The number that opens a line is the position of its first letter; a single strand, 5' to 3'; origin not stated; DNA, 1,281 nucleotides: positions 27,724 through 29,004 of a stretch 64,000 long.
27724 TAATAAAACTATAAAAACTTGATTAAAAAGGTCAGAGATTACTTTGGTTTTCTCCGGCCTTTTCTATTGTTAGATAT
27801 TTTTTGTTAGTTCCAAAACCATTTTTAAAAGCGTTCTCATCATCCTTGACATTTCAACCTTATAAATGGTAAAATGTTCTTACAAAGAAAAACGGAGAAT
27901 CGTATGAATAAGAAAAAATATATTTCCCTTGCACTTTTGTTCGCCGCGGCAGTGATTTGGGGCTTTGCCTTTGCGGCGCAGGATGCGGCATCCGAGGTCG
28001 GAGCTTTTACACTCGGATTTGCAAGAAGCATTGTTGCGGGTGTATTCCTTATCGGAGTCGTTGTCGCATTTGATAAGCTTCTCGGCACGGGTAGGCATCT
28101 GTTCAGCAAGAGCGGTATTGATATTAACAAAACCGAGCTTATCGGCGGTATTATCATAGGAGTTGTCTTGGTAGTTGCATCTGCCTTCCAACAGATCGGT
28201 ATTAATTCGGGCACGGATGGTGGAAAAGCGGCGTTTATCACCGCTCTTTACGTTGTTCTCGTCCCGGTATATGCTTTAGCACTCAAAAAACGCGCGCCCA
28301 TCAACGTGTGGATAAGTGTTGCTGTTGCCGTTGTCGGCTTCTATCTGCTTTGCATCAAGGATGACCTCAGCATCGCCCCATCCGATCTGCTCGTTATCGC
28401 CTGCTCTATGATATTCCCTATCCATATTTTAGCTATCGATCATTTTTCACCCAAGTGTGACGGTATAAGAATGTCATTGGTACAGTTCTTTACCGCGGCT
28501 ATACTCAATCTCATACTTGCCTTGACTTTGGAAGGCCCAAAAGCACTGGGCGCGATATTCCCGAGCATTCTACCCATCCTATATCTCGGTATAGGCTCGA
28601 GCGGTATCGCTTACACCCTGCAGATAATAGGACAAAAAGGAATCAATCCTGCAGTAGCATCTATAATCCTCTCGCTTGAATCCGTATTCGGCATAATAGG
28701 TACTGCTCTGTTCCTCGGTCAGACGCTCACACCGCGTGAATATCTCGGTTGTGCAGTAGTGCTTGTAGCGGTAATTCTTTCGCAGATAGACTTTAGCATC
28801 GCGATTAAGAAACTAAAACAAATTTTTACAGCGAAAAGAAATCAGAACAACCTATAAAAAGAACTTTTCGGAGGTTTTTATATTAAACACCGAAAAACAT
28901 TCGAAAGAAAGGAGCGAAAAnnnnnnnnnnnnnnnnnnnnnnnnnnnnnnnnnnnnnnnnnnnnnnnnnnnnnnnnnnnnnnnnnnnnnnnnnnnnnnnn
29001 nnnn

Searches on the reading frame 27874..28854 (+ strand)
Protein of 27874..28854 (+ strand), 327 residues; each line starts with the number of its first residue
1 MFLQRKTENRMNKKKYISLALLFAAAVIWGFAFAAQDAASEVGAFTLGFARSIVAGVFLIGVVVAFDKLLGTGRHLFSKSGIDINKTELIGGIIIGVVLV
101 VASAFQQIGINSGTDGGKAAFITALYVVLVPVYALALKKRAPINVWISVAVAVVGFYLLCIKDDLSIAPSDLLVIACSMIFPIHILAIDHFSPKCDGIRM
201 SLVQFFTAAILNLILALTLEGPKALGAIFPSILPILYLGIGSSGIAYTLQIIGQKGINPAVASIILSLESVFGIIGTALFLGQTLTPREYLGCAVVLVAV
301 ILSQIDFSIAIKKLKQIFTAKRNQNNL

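Call 58: search_protein_families(library=pfam, proteins=[window:27874-28854:+], max_evalue=0.001)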
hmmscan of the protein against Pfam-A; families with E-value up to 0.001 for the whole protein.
window:27874-28854:+ (327 aa): 1 family
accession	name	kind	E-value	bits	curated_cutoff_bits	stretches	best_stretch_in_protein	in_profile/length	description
PF00892.27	EamA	-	3e-23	83.1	28.2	2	171-302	4-132/135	EamA-like transporter family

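Call 110: search_protein_families(library=padloc, proteins=[window:27904-28854:+], max_evalue=0.01)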
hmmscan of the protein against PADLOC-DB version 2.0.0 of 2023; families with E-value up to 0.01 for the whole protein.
window:27904-28854:+ (317 aa): 0 families
